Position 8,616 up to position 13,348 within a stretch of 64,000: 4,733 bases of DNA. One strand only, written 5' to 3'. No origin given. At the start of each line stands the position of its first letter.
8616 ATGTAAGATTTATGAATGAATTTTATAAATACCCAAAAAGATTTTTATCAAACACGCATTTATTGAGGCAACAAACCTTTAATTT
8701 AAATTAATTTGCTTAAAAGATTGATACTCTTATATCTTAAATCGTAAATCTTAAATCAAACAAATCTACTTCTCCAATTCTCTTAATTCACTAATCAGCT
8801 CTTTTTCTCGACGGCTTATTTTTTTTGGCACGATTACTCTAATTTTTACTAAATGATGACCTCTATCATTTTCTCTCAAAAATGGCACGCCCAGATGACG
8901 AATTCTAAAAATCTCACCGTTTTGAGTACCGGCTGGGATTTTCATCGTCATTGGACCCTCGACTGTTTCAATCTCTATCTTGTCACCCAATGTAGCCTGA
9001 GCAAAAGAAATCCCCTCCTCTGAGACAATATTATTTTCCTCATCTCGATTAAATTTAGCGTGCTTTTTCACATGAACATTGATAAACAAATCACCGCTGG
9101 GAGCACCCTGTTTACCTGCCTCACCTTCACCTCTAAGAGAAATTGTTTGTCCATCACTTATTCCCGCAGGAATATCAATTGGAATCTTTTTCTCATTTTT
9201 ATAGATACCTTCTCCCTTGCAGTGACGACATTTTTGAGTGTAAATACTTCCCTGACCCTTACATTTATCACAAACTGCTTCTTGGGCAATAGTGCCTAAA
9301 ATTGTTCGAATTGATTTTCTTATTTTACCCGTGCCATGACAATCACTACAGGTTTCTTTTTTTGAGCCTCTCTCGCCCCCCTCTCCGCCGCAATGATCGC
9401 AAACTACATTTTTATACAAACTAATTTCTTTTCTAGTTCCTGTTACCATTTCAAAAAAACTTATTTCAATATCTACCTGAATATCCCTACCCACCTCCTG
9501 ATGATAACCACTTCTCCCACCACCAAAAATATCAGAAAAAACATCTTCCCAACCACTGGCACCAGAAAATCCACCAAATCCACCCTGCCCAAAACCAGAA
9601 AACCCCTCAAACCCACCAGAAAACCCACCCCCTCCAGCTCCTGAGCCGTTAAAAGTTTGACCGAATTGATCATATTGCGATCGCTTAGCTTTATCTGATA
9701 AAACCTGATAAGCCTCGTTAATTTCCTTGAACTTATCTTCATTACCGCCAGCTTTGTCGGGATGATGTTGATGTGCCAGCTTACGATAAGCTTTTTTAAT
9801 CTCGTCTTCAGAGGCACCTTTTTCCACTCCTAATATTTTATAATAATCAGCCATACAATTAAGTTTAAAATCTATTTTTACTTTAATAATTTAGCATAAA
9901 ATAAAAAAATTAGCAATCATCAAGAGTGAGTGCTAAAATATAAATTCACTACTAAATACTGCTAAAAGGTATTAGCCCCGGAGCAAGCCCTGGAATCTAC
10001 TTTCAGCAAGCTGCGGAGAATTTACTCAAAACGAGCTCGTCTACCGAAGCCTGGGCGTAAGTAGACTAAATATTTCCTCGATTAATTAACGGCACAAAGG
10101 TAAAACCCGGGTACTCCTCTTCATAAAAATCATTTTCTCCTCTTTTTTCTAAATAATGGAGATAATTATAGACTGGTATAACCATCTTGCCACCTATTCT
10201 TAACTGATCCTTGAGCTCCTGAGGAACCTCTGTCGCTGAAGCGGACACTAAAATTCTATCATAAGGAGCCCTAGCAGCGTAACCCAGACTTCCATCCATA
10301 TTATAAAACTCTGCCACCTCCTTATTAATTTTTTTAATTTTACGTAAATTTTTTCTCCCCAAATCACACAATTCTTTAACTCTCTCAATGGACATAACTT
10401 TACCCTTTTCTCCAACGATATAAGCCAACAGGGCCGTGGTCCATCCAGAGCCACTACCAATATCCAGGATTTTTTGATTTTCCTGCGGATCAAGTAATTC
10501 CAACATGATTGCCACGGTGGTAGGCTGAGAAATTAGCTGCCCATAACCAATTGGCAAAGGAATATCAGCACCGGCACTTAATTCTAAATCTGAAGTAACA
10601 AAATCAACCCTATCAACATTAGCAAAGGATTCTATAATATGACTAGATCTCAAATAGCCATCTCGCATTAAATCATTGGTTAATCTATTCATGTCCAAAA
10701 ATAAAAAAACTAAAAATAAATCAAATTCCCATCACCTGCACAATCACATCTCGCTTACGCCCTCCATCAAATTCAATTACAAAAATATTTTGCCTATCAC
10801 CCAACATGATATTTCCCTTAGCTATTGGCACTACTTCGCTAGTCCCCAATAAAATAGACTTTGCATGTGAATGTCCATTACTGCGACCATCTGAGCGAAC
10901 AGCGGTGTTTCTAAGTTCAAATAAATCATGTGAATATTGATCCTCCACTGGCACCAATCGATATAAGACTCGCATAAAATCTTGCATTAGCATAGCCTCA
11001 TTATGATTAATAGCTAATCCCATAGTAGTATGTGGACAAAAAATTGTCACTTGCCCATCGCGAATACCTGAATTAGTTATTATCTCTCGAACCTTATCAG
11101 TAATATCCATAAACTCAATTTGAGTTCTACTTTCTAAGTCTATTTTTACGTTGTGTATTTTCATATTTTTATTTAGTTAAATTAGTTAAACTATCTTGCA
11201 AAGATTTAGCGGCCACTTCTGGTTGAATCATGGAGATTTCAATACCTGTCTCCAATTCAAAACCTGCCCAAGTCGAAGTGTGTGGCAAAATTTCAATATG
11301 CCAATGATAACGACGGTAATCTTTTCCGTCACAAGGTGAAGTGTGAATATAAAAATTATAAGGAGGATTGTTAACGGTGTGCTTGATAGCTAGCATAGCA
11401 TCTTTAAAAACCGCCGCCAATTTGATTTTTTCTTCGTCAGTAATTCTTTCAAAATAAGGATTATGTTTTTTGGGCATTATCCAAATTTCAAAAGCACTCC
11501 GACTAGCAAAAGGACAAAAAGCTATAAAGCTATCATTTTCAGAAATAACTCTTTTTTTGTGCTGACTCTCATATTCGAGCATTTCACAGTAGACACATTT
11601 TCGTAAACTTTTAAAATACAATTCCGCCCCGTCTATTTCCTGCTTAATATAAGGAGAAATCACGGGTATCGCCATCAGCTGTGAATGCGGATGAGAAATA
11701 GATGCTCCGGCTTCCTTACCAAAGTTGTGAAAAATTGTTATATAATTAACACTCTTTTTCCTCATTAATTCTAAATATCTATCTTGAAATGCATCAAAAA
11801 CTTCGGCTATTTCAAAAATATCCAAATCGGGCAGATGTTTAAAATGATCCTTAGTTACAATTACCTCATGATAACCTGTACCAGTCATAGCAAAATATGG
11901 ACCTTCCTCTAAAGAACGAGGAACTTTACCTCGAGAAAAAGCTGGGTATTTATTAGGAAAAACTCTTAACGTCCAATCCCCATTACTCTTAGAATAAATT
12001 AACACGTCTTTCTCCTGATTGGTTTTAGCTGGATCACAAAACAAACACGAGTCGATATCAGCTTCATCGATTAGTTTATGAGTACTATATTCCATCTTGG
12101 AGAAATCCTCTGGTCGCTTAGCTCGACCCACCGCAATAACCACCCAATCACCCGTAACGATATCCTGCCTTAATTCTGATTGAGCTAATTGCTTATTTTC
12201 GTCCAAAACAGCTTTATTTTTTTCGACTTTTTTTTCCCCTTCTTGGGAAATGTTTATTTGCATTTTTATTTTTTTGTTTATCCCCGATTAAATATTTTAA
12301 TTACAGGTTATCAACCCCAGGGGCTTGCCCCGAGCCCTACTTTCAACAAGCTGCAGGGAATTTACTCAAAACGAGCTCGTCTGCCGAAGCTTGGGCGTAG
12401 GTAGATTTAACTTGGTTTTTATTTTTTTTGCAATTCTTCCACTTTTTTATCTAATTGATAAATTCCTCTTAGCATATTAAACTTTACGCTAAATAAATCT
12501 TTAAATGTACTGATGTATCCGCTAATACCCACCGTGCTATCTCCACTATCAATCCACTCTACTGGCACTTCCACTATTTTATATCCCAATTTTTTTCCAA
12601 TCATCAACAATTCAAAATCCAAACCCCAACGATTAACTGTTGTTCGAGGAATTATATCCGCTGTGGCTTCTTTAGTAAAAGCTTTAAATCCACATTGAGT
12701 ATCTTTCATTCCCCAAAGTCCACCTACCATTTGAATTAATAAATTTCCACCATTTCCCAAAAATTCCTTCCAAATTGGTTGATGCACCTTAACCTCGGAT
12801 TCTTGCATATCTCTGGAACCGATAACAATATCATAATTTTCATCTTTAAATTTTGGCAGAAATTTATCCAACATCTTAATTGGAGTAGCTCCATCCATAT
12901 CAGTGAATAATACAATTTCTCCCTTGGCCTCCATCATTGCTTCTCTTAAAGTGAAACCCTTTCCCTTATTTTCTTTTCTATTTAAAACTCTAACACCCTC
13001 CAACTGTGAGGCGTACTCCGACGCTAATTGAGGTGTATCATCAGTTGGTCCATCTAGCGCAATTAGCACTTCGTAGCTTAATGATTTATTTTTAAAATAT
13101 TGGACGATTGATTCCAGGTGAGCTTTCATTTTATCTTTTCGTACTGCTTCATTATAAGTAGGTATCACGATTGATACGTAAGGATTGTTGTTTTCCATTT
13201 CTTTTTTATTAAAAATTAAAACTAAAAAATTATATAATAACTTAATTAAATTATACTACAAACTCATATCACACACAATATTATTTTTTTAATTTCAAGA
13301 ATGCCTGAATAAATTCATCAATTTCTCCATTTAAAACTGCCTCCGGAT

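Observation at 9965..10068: Conserved intergenic element of about 100 nt in three copies (candidate ncRNA or REP-like repeat)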

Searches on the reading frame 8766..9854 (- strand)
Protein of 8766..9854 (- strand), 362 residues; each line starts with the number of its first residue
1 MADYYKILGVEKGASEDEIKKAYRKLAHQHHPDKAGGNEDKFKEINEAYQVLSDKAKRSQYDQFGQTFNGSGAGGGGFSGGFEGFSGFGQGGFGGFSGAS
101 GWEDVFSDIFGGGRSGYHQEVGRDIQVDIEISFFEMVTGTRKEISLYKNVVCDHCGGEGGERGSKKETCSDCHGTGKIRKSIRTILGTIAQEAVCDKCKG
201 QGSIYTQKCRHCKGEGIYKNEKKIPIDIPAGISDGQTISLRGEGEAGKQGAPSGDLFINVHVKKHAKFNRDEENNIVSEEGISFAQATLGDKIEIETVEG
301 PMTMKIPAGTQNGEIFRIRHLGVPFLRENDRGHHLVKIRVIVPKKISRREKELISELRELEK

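Call 12: search_protein_families(library=pfam, proteins=[window:8766-9854:-])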
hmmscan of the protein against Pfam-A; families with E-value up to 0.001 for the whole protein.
window:8766-9854:- (362 aa): 3 families
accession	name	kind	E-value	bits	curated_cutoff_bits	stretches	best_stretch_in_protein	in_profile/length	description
PF01556.23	DnaJ_C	-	1.5e-43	148.9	26.6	1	125-343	1-152/152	DnaJ C terminal domain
PF00226.36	DnaJ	-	2e-26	92.3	27.8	1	3-62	1-63/63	DnaJ domain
PF00684.25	DnaJ_CXXCXGXG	-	7.1e-14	52.3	32.7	1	152-216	1-65/65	DnaJ central domain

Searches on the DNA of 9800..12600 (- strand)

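Call 11: search_rna_families(source=window, start=9800, end=12600, threshold=evalue, max_evalue=10)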
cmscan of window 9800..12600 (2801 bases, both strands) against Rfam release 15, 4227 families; matches with E-value up to 10: 4.
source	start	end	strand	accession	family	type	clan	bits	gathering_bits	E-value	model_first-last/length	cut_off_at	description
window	12227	12263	-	RF01359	CRISPR-DR46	Gene; CRISPR;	-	25.1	50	0.67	1-38/38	no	CRISPR RNA direct repeat element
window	11984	12084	+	RF01218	snR41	Gene; snRNA; snoRNA; CD-box;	CL00068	22.1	50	1.8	1-111/111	no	Small nucleolar RNA snR41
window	10670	10719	+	RF00522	PreQ1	Cis-reg; riboswitch;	-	15.7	39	8.2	1-45/45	no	PreQ1 (pre queuosine) riboswitch aptamer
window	10499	10573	-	RF02186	ST7-OT3_4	Gene; lncRNA;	-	15.4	80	1.4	1-73/73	no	ST7 overlapping transcript 3 conserved region 4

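Call 47: search_dna_similar(query=window:9955-10072:-, collection=plasmids, mode=distant, max_evalue=1, max_rows=30)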
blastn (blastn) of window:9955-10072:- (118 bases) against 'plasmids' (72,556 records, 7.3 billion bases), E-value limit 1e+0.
Records with a match: 1; places in all: 1; records where one place covers at least 80% of the query: 0.
Best place of each record, by identity: 80-90% 1.
By first word of the organism name: Serratia 1.
By predicted mobility (MOB-suite, as given by PLSDB): conjugative 1.
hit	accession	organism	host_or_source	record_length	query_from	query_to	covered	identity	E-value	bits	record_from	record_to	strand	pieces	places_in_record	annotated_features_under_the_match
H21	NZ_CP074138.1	Serratia sp. JSRIV006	river water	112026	51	91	35%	83.3%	3e-1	42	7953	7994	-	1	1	none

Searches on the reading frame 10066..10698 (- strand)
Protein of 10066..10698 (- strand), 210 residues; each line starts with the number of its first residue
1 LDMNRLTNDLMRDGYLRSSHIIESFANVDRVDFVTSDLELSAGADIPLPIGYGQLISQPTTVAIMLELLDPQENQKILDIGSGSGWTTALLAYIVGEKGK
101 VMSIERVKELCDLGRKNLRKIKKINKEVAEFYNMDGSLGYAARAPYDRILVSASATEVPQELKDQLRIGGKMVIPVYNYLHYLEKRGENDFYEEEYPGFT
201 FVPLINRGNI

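Call 12: search_protein_families(library=pfam, proteins=[window:10066-10698:-])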
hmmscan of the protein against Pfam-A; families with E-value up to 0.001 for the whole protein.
window:10066-10698:- (210 aa): 5 families
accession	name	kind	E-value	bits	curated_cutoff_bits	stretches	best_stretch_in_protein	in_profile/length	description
PF01135.25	PCMT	-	1.1e-55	189.1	20.3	1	4-207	4-208/210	Protein-L-isoaspartate(D-aspartate) O-methyltransferase (PCMT)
PF01189.24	Methyltr_RsmB-F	-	2.5e-06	27.7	27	1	68-154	3-88/199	16S rRNA methyltransferase RsmB/F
PF00398.26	RrnaAD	-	3.9e-06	26.6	24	1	58-128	15-82/263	Ribosomal RNA adenine dimethylase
PF13847.12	Methyltransf_31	-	4.7e-06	26.8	27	1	73-135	3-67/145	Methyltransferase domain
PF13649.12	Methyltransf_25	-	0.00022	22.3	27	1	77-154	1-73/97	Methyltransferase domain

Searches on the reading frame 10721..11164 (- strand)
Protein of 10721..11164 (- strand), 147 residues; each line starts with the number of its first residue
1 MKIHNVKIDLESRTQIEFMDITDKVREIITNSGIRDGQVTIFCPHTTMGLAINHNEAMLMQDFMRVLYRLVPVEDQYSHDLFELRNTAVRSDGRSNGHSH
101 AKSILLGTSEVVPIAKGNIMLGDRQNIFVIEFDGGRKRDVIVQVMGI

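Call 12: search_protein_families(library=pfam, proteins=[window:10721-11164:-])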
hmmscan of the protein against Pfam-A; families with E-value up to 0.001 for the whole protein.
window:10721-11164:- (147 aa): 1 family
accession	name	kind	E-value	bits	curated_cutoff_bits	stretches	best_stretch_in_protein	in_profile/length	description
PF01894.22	UPF0047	-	3.4e-35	121.1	27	1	20-144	1-117/117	Uncharacterised protein family UPF0047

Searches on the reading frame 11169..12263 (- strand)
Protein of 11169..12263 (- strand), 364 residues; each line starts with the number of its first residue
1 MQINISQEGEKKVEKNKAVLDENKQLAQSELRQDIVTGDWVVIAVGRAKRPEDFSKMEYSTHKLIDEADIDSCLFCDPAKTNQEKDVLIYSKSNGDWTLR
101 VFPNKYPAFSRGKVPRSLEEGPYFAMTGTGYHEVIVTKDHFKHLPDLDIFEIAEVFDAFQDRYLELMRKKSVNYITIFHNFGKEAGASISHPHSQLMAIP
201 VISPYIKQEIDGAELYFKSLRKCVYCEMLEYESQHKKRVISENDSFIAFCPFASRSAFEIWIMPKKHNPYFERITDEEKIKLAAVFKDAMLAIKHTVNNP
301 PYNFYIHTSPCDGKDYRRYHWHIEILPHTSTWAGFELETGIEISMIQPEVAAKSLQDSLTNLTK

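Call 12: search_protein_families(library=pfam, proteins=[window:11169-12263:-])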
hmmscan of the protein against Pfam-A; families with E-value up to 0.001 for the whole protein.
window:11169-12263:- (364 aa): 5 families
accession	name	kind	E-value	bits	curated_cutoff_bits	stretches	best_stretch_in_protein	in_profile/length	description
PF16268.10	DUF4921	-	6.4e-20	71.9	28.5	1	157-361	209-399/425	Domain of unknown function (DUF4921)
PF01087.27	GalP_UDP_transf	-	1.6e-15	58.5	22.1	1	22-198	5-179/184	Galactose-1-phosphate uridyl transferase, N-terminal domain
PF01230.28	HIT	-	1.7e-09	38.7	21.5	1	234-323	3-92/98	HIT domain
PF02744.22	GalP_UDP_tr_C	-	1.7e-08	34.8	29.2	1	215-325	7-119/165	Galactose-1-phosphate uridyl transferase, C-terminal domain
PF11969.13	DcpS_C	-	1e-06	29.6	24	1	222-332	1-108/114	Scavenger mRNA decapping enzyme C-term binding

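Call 42: find_homologous_proteins(query=window:11169-12263:-, max_evalue=1e-30)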
Query window:11169-12263:- (364 aa): 5263 proteins with E <= 1e-30 among 6410 candidates; the best 120 are listed.
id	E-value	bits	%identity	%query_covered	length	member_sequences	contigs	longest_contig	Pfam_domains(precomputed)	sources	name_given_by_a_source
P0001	4.9e-249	843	100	100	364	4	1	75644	PF16268.11,PF11969.14,PF01230.30,PF02744.23,PF01087.28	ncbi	ncbi:MAG: galactose-1-phosphate uridylyltransferase [Candidatus Moraniibacteriota bacterium]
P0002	1.9e-211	720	85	99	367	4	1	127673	PF16268.11,PF11969.14,PF01230.30,PF02744.23,PF01087.28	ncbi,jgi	ncbi:MAG: galactose-1-phosphate uridylyltransferase [Parcubacteria group bacterium]|jgi:UDPglucose--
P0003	1.4e-208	710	85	94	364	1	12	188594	PF16268.11,PF11969.14,PF01230.30,PF02744.23,PF01087.28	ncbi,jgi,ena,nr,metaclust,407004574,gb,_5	ncbi:MAG: hypothetical protein ACD_7C00427G0005 [uncultured bacterium]|nr:MAG: hypothetical protein 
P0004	6.9e-207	705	84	99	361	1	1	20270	PF16268.11,PF11969.14,PF01230.30,PF02744.23,PF01087.28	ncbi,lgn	-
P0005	8.4e-207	705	82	99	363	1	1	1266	PF16268.11,PF11969.14,PF01230.30,PF02744.23,PF01087.28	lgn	-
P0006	1.0e-206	704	82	99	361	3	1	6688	PF16268.11,PF11969.14,PF01230.30,PF02744.23,PF01087.28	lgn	-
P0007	2.7e-206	703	83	99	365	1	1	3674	PF16268.11,PF11969.14,PF01230.30,PF02744.23,PF01087.28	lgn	-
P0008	2.7e-206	703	82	99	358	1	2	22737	PF16268.11,PF11969.14,PF01230.30,PF02744.23,PF01087.28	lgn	-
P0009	4.9e-206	702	81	99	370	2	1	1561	PF16268.11,PF11969.14,PF01230.30,PF02744.23,PF01087.28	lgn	-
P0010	1.2e-205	701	81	99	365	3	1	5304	PF16268.11,PF11969.14,PF01230.30,PF02744.23,PF01087.28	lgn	-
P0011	3.9e-204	696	81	99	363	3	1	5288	PF16268.11,PF11969.14,PF01230.30,PF02744.23,PF01087.28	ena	-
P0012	3.9e-204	696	81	99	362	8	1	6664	PF16268.11,PF11969.14,PF01230.30,PF02744.23,PF01087.28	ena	-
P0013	5.3e-204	695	81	99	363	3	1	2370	PF16268.11,PF11969.14,PF01230.30,PF02744.23,PF01087.28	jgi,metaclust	metaclust:\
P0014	2.0e-203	693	78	99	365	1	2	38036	PF16268.11,PF11969.14,PF01230.30,PF02744.23,PF01087.28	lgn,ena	-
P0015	7.5e-200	682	80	99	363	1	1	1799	PF16268.11,PF11969.14,PF16285.11,PF01230.30,PF02744.23,PF01087.28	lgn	-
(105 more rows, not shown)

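Call 43: find_encoding_contigs(protein=P0002, flank=10000, max_places=2)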
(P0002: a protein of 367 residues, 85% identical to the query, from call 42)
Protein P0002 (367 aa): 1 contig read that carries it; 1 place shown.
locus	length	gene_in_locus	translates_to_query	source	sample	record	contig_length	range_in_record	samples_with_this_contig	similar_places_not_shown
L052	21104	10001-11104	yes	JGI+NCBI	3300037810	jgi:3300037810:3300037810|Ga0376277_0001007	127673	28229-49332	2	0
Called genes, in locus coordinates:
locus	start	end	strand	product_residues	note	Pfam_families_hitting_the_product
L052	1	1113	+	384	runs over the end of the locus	PF13439:Glyco_transf_4, PF20706:GT4-conflict, PF00534:Glycos_transf_1, PF13692:Glyco_trans_1_4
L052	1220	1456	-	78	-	PF00313:CSD, PF08206:OB_RNB (weak)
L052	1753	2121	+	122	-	-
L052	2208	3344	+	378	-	PF13192:Thioredoxin_3 (faint), PF13098:Thioredoxin_2 (weak), PF13462:Thioredoxin_4, PF01323:DSBA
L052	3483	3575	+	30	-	-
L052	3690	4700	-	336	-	PF17827:PrmC_N, PF13847:Methyltransf_31 (weak), PF13649:Methyltransf_25 (faint)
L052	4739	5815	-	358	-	PF03462:PCRF, PF00472:RF-1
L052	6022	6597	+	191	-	PF01471:PG_binding_1, PF09374:PG_binding_3 (faint), PF01471:PG_binding_1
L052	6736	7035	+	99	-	-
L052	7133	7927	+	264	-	-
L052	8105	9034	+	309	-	PF03462:PCRF, PF00472:RF-1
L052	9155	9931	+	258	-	PF00535:Glycos_transf_2, PF13641:Glyco_tranf_2_3 (weak)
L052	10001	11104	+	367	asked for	PF01087:GalP_UDP_transf, PF16268:DUF4921, PF02744:GalP_UDP_tr_C, PF11969:DcpS_C (weak), PF01230:HIT (weak)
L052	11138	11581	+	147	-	PF01894:YjbQ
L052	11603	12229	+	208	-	PF01135:PCMT, PF13847:Methyltransf_31 (faint)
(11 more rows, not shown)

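Call 44: find_encoding_contigs(protein=P0003, flank=10000, max_places=2)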
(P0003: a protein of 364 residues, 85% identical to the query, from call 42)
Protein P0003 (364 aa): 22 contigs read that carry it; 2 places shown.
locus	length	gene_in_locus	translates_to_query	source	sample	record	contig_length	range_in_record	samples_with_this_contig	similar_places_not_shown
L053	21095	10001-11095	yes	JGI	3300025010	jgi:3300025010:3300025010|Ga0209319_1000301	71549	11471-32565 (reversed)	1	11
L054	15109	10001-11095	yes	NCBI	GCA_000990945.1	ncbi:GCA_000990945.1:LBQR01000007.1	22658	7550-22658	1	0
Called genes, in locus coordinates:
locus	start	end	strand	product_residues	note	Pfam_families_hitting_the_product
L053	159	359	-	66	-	PF00313:CSD, PF08206:OB_RNB (weak)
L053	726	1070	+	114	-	-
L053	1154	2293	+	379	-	PF13098:Thioredoxin_2 (faint), PF00085:Thioredoxin (faint), PF13192:Thioredoxin_3 (faint), PF13462:Thioredoxin_4, PF01323:DSBA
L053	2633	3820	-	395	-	PF17827:PrmC_N, PF02384:N6_Mtase (weak), PF06325:PrmA (weak), PF13649:Methyltransf_25 (weak), PF13847:Methyltransf_31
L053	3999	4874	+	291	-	-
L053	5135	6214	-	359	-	PF03462:PCRF, PF00472:RF-1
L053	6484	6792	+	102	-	-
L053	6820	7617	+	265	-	-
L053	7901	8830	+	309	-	PF03462:PCRF, PF00472:RF-1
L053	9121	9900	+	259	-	PF00535:Glycos_transf_2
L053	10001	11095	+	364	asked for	PF01087:GalP_UDP_transf, PF16268:DUF4921, PF02744:GalP_UDP_tr_C, PF11969:DcpS_C (weak), PF01230:HIT (weak)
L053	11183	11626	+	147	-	PF01894:YjbQ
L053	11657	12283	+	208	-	PF01135:PCMT, PF13847:Methyltransf_31 (weak)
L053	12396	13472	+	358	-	PF00226:DnaJ, PF01556:DnaJ_C, PF00684:DnaJ_CXXCXGXG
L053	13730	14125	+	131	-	PF08378:NERD (weak), PF02021:UPF0102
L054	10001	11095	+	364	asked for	PF01087:GalP_UDP_transf, PF16268:DUF4921, PF02744:GalP_UDP_tr_C, PF11969:DcpS_C (weak), PF01230:HIT (weak)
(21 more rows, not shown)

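Call 45: find_encoding_contigs(protein=P0004, flank=10000, max_places=2)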
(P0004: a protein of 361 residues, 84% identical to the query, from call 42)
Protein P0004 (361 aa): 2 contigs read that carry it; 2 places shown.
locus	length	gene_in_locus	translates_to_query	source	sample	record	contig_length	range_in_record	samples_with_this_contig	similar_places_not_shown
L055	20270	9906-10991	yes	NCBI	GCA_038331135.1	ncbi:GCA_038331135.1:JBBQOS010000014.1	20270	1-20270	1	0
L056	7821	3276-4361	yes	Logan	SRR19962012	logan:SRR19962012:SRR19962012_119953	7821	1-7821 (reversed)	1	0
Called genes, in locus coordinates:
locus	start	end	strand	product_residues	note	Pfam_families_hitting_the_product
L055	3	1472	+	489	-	?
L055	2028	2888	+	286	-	-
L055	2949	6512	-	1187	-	PF02811:PHP, PF07733:DNA_pol3_alpha, PF17657:DNA_pol3_finger, PF14579:HHH_6, PF01336:tRNA_anti-codon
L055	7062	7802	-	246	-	PF01261:AP_endonuc_2 (weak)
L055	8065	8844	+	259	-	PF01351:RNase_HII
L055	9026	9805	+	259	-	PF00535:Glycos_transf_2, PF13641:Glyco_tranf_2_3 (faint)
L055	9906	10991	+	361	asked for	PF01087:GalP_UDP_transf, PF11969:DcpS_C (faint), PF16268:DUF4921, PF02744:GalP_UDP_tr_C, PF01230:HIT (weak)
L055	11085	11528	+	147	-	PF01894:YjbQ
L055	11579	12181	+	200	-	PF01135:PCMT, PF00398:RrnaAD (weak), PF01189:Methyltr_RsmB-F (weak), PF13847:Methyltransf_31 (weak)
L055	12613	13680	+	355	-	PF00226:DnaJ, PF01556:DnaJ_C, PF00684:DnaJ_CXXCXGXG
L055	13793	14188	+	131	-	PF08378:NERD (weak), PF02021:UPF0102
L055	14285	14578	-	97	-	PF22976:RRM_10 (weak), PF00076:RRM_1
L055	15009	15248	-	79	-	-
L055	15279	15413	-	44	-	-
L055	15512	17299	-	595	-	PF04055:Radical_SAM, PF16199:Radical_SAM_C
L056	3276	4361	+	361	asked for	PF01087:GalP_UDP_transf, PF11969:DcpS_C (faint), PF16268:DUF4921, PF02744:GalP_UDP_tr_C, PF01230:HIT (weak)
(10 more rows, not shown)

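Call 58: find_encoding_contigs(protein=P0001, flank=10000, max_places=3)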
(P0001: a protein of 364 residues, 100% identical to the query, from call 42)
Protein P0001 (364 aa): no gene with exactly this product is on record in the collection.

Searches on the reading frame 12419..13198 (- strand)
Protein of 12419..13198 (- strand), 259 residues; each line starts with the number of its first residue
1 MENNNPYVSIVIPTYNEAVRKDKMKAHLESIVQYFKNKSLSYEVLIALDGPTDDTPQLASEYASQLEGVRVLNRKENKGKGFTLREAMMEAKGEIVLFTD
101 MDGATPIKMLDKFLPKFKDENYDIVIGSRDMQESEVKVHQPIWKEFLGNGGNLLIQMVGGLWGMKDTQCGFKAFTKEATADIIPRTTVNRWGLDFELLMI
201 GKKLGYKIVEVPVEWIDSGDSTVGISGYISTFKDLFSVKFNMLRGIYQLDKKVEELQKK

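Call 12: search_protein_families(library=pfam, proteins=[window:12419-13198:-])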
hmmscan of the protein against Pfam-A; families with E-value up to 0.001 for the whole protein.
window:12419-13198:- (259 aa): 2 families
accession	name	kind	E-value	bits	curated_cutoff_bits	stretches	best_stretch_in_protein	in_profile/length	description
PF00535.33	Glycos_transf_2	-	4.1e-26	92.3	23.3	1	9-178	1-163/168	Glycosyl transferase family 2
PF13641.12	Glyco_tranf_2_3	-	2.8e-05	24.7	27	1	6-133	1-127/230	Glycosyltransferase like family 2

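Call 41: find_encoding_contigs(protein=window:12419-13198:-, flank=10000, max_places=10)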
Protein window:12419-13198:- (259 aa): no gene with exactly this product is on record in the collection.
